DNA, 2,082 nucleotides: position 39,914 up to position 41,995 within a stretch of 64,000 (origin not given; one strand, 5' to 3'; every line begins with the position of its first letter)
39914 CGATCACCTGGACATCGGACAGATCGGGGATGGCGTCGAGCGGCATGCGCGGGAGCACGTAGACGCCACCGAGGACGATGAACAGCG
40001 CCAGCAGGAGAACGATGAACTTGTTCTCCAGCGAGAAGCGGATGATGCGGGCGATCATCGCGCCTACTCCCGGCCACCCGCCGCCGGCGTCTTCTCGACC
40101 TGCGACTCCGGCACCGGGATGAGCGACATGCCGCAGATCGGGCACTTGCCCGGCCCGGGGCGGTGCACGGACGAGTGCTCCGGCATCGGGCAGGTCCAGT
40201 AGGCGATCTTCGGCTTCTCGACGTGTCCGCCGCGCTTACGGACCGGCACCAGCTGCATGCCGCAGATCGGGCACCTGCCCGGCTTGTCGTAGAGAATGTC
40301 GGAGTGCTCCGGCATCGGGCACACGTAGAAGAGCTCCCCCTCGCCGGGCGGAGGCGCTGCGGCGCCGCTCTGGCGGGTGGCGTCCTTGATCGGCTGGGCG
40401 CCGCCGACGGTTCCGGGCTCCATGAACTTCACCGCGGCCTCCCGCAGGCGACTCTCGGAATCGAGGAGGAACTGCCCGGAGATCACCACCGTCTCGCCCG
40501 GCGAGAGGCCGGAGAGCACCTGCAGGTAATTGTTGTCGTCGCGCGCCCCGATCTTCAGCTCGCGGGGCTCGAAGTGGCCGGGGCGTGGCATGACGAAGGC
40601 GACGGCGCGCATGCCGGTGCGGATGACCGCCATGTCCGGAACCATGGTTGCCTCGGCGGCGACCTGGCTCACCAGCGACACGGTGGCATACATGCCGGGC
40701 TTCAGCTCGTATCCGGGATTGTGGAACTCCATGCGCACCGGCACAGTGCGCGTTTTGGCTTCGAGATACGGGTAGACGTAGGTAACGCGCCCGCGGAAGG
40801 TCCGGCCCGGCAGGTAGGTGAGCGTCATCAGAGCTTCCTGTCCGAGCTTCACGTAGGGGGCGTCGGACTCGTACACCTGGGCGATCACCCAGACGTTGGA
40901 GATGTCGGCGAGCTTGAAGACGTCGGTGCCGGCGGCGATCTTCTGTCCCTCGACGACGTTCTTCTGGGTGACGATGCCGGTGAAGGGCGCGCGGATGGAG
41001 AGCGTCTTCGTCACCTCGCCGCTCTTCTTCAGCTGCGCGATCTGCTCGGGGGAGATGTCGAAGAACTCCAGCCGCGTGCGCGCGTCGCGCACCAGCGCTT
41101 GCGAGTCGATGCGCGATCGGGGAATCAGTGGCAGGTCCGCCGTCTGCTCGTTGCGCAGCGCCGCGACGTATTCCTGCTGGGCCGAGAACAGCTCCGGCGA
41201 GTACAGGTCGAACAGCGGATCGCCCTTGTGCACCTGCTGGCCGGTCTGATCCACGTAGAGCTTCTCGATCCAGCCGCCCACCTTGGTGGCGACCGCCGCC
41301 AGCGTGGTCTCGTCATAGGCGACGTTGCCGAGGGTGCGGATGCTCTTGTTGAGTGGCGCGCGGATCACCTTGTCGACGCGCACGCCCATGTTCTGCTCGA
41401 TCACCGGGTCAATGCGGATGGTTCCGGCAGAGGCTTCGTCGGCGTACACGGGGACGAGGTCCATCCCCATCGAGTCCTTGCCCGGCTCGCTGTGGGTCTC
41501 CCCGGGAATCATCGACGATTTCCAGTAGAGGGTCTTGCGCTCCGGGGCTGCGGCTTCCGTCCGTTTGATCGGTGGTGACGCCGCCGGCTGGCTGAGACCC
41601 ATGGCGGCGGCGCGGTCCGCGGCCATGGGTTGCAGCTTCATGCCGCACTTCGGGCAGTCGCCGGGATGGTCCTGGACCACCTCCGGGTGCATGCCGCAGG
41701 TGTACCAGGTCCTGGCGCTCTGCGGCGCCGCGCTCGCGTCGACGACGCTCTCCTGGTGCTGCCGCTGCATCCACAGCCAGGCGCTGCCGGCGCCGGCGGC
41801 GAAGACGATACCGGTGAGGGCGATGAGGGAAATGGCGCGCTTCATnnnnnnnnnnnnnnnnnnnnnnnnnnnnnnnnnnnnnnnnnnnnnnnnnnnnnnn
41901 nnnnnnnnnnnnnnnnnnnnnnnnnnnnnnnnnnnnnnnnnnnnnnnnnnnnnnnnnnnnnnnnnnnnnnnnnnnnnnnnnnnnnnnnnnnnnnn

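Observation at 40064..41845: Membrane-fusion protein with three heavy-metal-binding-domain motifs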

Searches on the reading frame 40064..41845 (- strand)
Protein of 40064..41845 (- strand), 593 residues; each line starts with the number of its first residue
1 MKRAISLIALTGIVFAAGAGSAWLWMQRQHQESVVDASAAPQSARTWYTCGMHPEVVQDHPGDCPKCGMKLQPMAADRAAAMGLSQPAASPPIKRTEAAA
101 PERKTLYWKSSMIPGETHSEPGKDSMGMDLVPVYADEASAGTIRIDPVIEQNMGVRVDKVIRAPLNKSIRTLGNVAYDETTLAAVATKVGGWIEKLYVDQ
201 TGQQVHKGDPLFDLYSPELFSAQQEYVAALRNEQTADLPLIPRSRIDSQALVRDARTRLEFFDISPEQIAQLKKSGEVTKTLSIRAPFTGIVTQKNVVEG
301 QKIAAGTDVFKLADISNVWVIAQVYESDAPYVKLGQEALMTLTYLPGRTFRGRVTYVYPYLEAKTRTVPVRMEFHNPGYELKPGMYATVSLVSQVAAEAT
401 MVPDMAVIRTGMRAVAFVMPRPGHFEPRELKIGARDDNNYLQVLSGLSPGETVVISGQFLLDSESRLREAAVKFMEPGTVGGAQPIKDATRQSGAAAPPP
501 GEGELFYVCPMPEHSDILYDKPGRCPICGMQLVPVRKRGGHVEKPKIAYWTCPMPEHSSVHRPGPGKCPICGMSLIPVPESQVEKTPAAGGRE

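Call 5: search_protein_families(library=pfam, proteins=[window:40064-41845:-], max_evalue=0.01)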
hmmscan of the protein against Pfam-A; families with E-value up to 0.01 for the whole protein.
window:40064-41845:- (593 aa): 5 families
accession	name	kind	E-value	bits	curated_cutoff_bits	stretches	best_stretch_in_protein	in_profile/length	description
PF16576.10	HlyD_D23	-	1.5e-81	273.2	30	1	165-387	2-214/214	Barrel-sandwich domain of CusB or HlyD membrane-fusion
PF19335.5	HMBD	-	1.7e-37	127.5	23.6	3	506-535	1-28/28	Heavy metal binding domain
PF13437.12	HlyD_3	-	6.4e-20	72.3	22.2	1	284-384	2-106/106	HlyD family secretion protein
PF13533.13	Biotin_lipoyl_2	-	1.1e-06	28.8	29.8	1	184-212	2-29/32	Biotin-lipoyl like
PF13453.11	Zn_ribbon_TFIIB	-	0.00024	20.9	22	0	524-543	1-20/41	Transcription factor zinc-finger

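Call 7: find_homologous_proteins(query=window:40067-41845:-, max_evalue=1e-20)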
Query window:40067-41845:- (593 aa): 7479 proteins with E <= 1e-20 among 8000 candidates; the best 120 are listed.
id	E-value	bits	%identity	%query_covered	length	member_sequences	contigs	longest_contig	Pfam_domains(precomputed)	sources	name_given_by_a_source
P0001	0.0e+0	1356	100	100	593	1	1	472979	PF25973.1,PF19335.6,PF25869.1,PF25919.1,PF25917.1,PF25975.1,PF25954.1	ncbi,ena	-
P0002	5.4e-298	1007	68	91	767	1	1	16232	PF25973.1,PF19335.6,PF25869.1,PF25919.1,PF13878.13,PF25917.1,PF25975.1,PF25954.1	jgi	jgi:Cu(I)/Ag(I) efflux system membrane fusion protein/cobalt-zinc-cadmium efflux system membrane fus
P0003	5.0e-289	978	72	92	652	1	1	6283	PF25973.1,PF19335.6,PF25869.1,PF25919.1,PF13878.13,PF25917.1,PF25975.1,PF25954.1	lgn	-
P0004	5.3e-289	978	72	98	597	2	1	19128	PF25973.1,PF19335.6,PF25869.1,PF25919.1,PF23455.2,PF25917.1,PF25975.1,PF25954.1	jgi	jgi:RND family efflux transporter MFP subunit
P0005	1.1e-286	970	72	98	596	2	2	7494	PF25973.1,PF19335.6,PF25869.1,PF25919.1,PF25917.1,PF25975.1,PF25954.1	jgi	jgi:RND family efflux transporter MFP subunit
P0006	3.9e-286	968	72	97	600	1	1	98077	PF25973.1,PF19335.6,PF25869.1,PF25919.1,PF25917.1,PF25975.1,PF25954.1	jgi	jgi:RND family efflux transporter MFP subunit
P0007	2.9e-285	965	71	99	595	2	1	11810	PF25973.1,PF19335.6,PF25869.1,PF25919.1,PF25917.1,PF25975.1,PF25954.1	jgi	jgi:RND family efflux transporter MFP subunit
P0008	3.7e-285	965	73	94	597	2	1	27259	PF25973.1,PF19335.6,PF25869.1,PF25967.1,PF25919.1,PF25917.1,PF25975.1,PF25954.1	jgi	jgi:RND family efflux transporter MFP subunit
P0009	1.3e-283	960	68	97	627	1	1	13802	PF25973.1,PF19335.6,PF25869.1,PF25919.1,PF25917.1,PF25975.1,PF25954.1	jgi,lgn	-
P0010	1.3e-282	957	67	98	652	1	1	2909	PF25973.1,PF19335.6,PF25869.1,PF25919.1,PF25917.1,PF25954.1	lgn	-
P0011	8.9e-281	951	71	98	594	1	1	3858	PF25973.1,PF19335.6,PF25869.1,PF25919.1,PF25917.1,PF25975.1,PF25954.1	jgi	jgi:RND family efflux transporter MFP subunit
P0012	3.9e-280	948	72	98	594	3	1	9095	PF25973.1,PF19335.6,PF25869.1,PF25967.1,PF25919.1,PF25917.1,PF25975.1,PF25954.1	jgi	jgi:RND family efflux transporter MFP subunit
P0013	9.6e-280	947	70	98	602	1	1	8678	PF25973.1,PF19335.6,PF25869.1,PF25967.1,PF25919.1,PF25917.1,PF25975.1,PF25954.1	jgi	-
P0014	8.3e-279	944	65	98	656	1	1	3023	PF25973.1,PF19335.6,PF25869.1,PF25919.1,PF25917.1,PF25975.1,PF25954.1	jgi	jgi:Cu(I)/Ag(I) efflux system membrane fusion protein/cobalt-zinc-cadmium efflux system membrane fus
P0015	8.3e-278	941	70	97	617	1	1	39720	PF25973.1,PF19335.6,PF25869.1,PF25967.1,PF25919.1,PF25975.1,PF25954.1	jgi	jgi:Cu(I)/Ag(I) efflux system membrane fusion protein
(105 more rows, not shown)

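Call 10: find_encoding_contigs(protein=P0001, flank=10000, max_places=3)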
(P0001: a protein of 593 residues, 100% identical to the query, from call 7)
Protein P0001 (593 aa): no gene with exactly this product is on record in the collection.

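Call 12: find_related_loci(query=window:40067-41845:-, collection=genome_contigs, flank=8000)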
Query window:40067-41845:- (593 aa) in genome_contigs; peptide patterns used: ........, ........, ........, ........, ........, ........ (x = any residue, [..] = any of these).
363 stretches matched a pattern; 336 encode a relative of the query (tblastn E <= 1e-3); the best 80 are kept; 80 distinct loci.
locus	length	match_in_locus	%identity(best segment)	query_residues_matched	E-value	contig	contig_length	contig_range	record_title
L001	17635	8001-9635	72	46-588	0e+0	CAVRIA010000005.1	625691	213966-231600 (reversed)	MAG: uncultured bacterium isolate MFD05684.bin.1.163 genome assembly, contig: contig_14864, whole genome shotgun sequenc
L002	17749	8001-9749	70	7-593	0e+0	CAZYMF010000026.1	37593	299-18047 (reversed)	MAG TPA_asm: uncultured Candidatus Binatia bacterium isolate SRP214966_co3_99 genome assembly, contig: NODE_1028_length_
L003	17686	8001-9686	70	28-593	0e+0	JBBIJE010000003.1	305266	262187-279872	MAG: Myxococcales bacterium isolate SIF170217_bin_155 NODE_24_length_305266_cov_19.903273, whole genome shotgun sequence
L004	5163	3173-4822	69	29-578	0e+0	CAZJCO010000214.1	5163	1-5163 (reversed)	MAG TPA_asm: uncultured Myxococcales bacterium isolate binchicken_co275_90 genome assembly, contig: NODE_30405_length_51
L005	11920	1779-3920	66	13-584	0e+0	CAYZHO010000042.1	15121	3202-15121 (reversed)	MAG TPA_asm: uncultured Myxococcales bacterium isolate SRP162660_co2_189 genome assembly, contig: NODE_1549_length_15121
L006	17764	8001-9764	66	2-592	0e+0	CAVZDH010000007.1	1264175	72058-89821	MAG: uncultured delta proteobacterium isolate MFD00822.bin.1.245 genome assembly, contig: contig_71692, whole genome sho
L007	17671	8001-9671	66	35-589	0e+0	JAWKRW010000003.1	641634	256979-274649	MAG: Myxococcota bacterium isolate BC1.76 BC1.76.fa-3, whole genome shotgun sequence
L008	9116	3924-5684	62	2-577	0e+0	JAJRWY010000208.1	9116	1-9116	MAG: Candidatus Binatota bacterium isolate Dive96_bin2.95 k141_2729584, whole genome shotgun sequence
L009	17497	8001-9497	71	36-581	0e+0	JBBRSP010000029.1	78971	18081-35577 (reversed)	MAG: Candidatus Binatia bacterium isolate La2_metabat2.097 La2_metabat2.097_K_3514081L78971_cov_22.9881, whole genome sh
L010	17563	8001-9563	70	75-588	0e+0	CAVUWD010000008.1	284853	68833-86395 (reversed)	MAG: uncultured delta proteobacterium isolate MFD05674.bin.2.46 genome assembly, contig: contig_34581, whole genome shot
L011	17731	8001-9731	69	1-578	0e+0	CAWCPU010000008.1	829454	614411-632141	MAG: uncultured delta proteobacterium isolate MFD04944.bin.3.280 genome assembly, contig: contig_56893, whole genome sho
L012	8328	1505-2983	64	44-583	0e+0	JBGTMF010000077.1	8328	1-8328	MAG: Thermodesulfobacteriota bacterium isolate JTS-RE355 k141_3697056, whole genome shotgun sequence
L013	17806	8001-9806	56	37-585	0e+0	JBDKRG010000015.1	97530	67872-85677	MAG: Candidatus Sumerlaeia bacterium isolate 5_bin.191 c_000000509044, whole genome shotgun sequence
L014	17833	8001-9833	55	20-578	0e+0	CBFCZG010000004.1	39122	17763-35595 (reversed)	MAG TPA_asm: uncultured Phycisphaerae bacterium isolate SRR6194934_binner13_Refined_19 genome assembly, contig: ERZ78139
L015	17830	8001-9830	51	4-580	0e+0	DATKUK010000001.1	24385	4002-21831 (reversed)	MAG TPA_asm: Phycisphaerae bacterium isolate SMAG_U14105 k141_381071, whole genome shotgun sequence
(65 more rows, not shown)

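Call 15: search_protein_families(library=ncbifam, proteins=[window:40067-41845:-], max_evalue=0.001)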
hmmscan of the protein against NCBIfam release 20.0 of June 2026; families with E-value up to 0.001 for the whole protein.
window:40067-41845:- (593 aa): 19 families
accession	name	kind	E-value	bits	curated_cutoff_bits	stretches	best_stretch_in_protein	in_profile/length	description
NF007303.0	PRK09783.1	subfamily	4.1e-67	226.4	390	1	92-471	36-402/414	copper/silver efflux system membrane fusion protein CusB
TIGR01730.1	RND_mfp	subfamily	9.2e-45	153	94.9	1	159-467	5-319/322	efflux RND transporter periplasmic adaptor subunit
TIGR00999.1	8a0102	subfamily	1.3e-43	149.1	319.3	1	202-462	1-271/271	CzcB/NccB family metal efflux transporter periplasmic adaptor subunit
NF045680.1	DiMtlExpIhpB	equivalog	9.9e-23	80.6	450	1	252-464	109-317/326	divalent metal ion exporter adaptor subunit IhpB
NF007132.1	PRK09578.1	equivalog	7.3e-19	67.8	512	1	361-469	268-375/396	MexX/AxyX family multidrug efflux RND transporter periplasmic adaptor subunit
NF008606.0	PRK11578.1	equivalog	1.1e-18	67.6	342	1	282-456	184-363/371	macrolide transporter subunit MacA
TIGR00998.1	8a0101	subfamily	7e-15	54.8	390.8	1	271-356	194-280/334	EmrA/EmrK family multidrug efflux transporter periplasmic adaptor subunit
NF007785.0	PRK10476.1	equivalog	7.7e-13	48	376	1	274-355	201-282/347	multidrug transporter subunit MdtN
NF045904.1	RND-peri-MexE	equivalog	8.4e-11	41.4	714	1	339-459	239-358/390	multidrug efflux RND transporter periplasmic adaptor subunit MexE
TIGR02971.1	heterocyst_DevB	subfamily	1.2e-10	41.4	129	1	267-361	187-282/327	ABC exporter membrane fusion protein, DevB family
NF033138.2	RND-peri-MexC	equivalog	2.2e-10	40.2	625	1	362-464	264-366/375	MexC family multidrug efflux RND transporter periplasmic adaptor subunit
NF000272.2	OqxA_adapt_sub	exception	7.3e-09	35.1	835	1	347-457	257-366/391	multidrug efflux RND transporter periplasmic adaptor subunit OqxA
NF007362.0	PRK09859.1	equivalog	1.5e-07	30.9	738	1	352-458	254-360/385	multidrug transporter subunit MdtE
NF002939.0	PRK03598.1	equivalog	5.1e-07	29.2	393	1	282-368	205-291/332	secretion protein HlyD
NF033834.1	RND_adapt_MexA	exception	6.8e-07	28.7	750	1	351-459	242-350/373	multidrug efflux RND transporter periplasmic adaptor subunit MexA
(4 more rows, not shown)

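Call 22: search_solved_structures(query=window:40067-41845:-, max_evalue=0.01)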
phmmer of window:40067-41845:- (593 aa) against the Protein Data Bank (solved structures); distinct sequences matched with E-value up to 0.01: 26.
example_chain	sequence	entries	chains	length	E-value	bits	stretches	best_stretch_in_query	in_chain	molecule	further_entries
3h94_A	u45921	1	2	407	7.9e-53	182.9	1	81-471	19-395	Cation efflux system protein cusB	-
3ne5_B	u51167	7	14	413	7.9e-53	182.9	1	81-471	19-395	Cation efflux system protein cusB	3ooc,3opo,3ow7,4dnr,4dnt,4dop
3t51_B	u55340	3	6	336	2.3e-39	138.5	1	139-471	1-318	Cation efflux system protein CusB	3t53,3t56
3lnn_A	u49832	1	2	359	4.1e-28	101.3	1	176-463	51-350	Membrane fusion protein (MFP) heavy metal cation efflux ZneB (CzcB-like)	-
5a4g_A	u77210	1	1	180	1.8e-25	92.6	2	396-476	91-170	SILB, SILVER EFFLUX PROTEIN, MFP COMPONENT OF THE THREE COMPONENTS PROTON ANTIPORTER METAL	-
6vej_P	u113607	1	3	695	2.5e-17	65.7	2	252-488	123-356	Probable Resistance-Nodulation-Cell Division (RND) efflux membrane fusion protein,Probable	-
9qgy_G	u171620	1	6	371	2.5e-12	49.2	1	282-456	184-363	Macrolide export protein MacA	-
4dk1_A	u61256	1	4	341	8.2e-12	47.5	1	158-354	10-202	Putative MacA, Multidrug resistance protein mexA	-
3fpp_A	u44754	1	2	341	2.2e-11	46.1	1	282-456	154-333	Macrolide-specific efflux protein macA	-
5nik_D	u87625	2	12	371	2.7e-11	45.8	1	282-456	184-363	Macrolide export protein MacA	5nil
20yy_D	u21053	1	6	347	2.1e-10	42.9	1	185-464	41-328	Multidrug efflux RND transporter periplasmic adaptor subunit MexJ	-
4dk0_A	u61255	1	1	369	1.2e-09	40.3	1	158-354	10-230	Putative MacA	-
8ovl_A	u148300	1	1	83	1.3e-06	30.4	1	29-75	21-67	Copper-translocating P-type ATPase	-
4l8j_A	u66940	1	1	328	1.7e-06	30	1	184-469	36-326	Putative efflux transporter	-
9tg4_D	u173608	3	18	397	4.9e-06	28.4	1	285-460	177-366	Multidrug efflux pump subunit AcrA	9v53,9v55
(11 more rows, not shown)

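Call 38: predict_structure(alignment_id=A1)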
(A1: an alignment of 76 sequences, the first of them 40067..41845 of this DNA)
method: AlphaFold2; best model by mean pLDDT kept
length: 593 residues; sequences in the alignment: 76
mean_pLDDT: 82.3   pTM: 0.55
mean pLDDT of the five models: 82.3, 81.9, 81.0, 80.4, 79.5
residues with pLDDT >= 90: 290; 70-90: 191; 50-70: 55; < 50: 57
segments of 3 or more residues with pLDDT < 50: 31-42, 89-100, 474-500, 590-593
pLDDT, mean of each block of 10 residues (from residue 1): 81 82 66 35 79 94 96 90 72 38 79 83 90 70 65 84 94 84 91 96 91 96 97 94 95 97 92 95 92 95 96 87 94 94 84 93 91 82 88 94 92 90 87 91 95 82 59 41 37 37 79 80 83 79 82 91 92 86 67 48
secondary structure, 60 per line:
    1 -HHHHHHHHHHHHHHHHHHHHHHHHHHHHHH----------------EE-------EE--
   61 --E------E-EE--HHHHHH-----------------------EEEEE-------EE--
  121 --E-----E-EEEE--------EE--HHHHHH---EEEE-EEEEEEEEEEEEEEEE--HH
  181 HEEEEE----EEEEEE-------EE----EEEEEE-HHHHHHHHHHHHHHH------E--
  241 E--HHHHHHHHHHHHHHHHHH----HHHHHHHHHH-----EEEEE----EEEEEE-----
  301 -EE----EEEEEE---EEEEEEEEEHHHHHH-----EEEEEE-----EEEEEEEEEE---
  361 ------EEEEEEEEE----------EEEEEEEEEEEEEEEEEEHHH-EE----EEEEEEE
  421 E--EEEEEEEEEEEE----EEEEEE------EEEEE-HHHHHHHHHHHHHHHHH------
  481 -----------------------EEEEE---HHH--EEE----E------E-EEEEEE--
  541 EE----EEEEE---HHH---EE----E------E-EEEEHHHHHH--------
elements in order: H2-31 H76-81 E105-109 E131-134 H147-152 E156-159 E161-176 E182-186 E191-196 E210-215 H217-231 H244-261 H266-275 E281-285 E290-295 E308-313 E317-325 H326-331 E337-342 E348-357 E367-375 E386-403 E414-421 E424-435 E440-445 E452-456 H458-474 E504-508 E517-519 E533-538 E547-551 E576-579 H580-585

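Call 45: fold_search(model_id=the predicted structure, library=pdb)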
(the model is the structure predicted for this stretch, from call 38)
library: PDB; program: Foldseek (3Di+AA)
matches with E <= 10: 536; with E <= 0.001: 70
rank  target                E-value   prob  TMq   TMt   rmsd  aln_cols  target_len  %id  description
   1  3ne5_C                2.2e-25  1.00  0.44  0.75   4.8       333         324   30  Crystal structure of the CusBA heavy-metal efflux complex from Escherichia coli (released 2011-03-02)
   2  3ne5_B                4.5e-24  1.00  0.32  0.55   9.5       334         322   30  Crystal structure of the CusBA heavy-metal efflux complex from Escherichia coli (released 2011-03-02)
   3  3ow7_A                7.5e-22  1.00  0.38  0.67   5.3       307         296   30  Crystal structure of the membrane fusion protein CusB from Escherichia coli. (released 2010-11-17)
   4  3lnn_A                1.2e-21  1.00  0.23  0.37  14.9       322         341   30  Crystal structure of ZneB from Cupriavidus metallidurans (released 2010-06-30)
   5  3h94_A                2.2e-20  1.00  0.38  0.68   5.1       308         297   30  Crystal structure of the membrane fusion protein CusB from Escherichia coli (released 2009-08-18)
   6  9j3d_D                3.8e-19  1.00  0.32  0.52   8.5       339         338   21  Cryo-EM structure of TMexCD1-TOprJ1 (released 2025-08-13)
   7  6ta5_D                5.3e-18  1.00  0.32  0.50   9.0       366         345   19  OprM-MexA complex from the MexAB-OprM Pseudomonas aeruginosa whole assembly reconstituted in nanodiscs (released 2020-09-16)
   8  9qgy_G                6.2e-18  1.00  0.33  0.53  11.6       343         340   22  Structure of the YbjP lipoprotein bound to the MacAB-TolC tripartite efflux pump (released 2026-03-25)
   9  6iok_L                7.2e-18  1.00  0.33  0.51   7.5       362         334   18  Cryo-EM structure of multidrug efflux pump MexAB-OprM (0 degree state) (released 2019-04-03)
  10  6iok_I                8.8e-18  1.00  0.35  0.56   6.2       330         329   19  Cryo-EM structure of multidrug efflux pump MexAB-OprM (0 degree state) (released 2019-04-03)
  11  9a2v_MODEL_1_A        8.8e-18  1.00  0.30  0.41  12.1       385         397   19  Model of E. coli AcrA by in-cell photo-crosslinking MS and deep learning (released 2023-02-24)
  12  9tg4_F                1.7e-17  1.00  0.31  0.49   8.8       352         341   20  Structure of the YbjP lipoprotein bound to the AcrABZ-TolC efflux pump (released 2026-04-08)
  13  9tg4_G                2.3e-17  1.00  0.31  0.48   8.8       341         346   20  Structure of the YbjP lipoprotein bound to the AcrABZ-TolC efflux pump (released 2026-04-08)
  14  6iol_K                3.0e-17  1.00  0.35  0.55   7.2       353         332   19  Cryo-EM structure of multidrug efflux pump MexAB-OprM (60 degree state) (released 2019-04-03)
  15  9v53_A1               3.1e-17  1.00  0.31  0.49   9.2       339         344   19  Structure of TolC, YbjP, and AcrABZ complex (released 2025-11-05)
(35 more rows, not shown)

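Call 66: list_cluster_members(proteins=[P0001])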
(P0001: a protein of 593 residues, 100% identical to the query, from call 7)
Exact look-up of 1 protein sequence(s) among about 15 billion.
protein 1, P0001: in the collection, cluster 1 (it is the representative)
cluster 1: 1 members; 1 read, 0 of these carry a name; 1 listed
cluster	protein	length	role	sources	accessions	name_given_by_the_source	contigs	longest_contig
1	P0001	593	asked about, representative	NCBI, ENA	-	-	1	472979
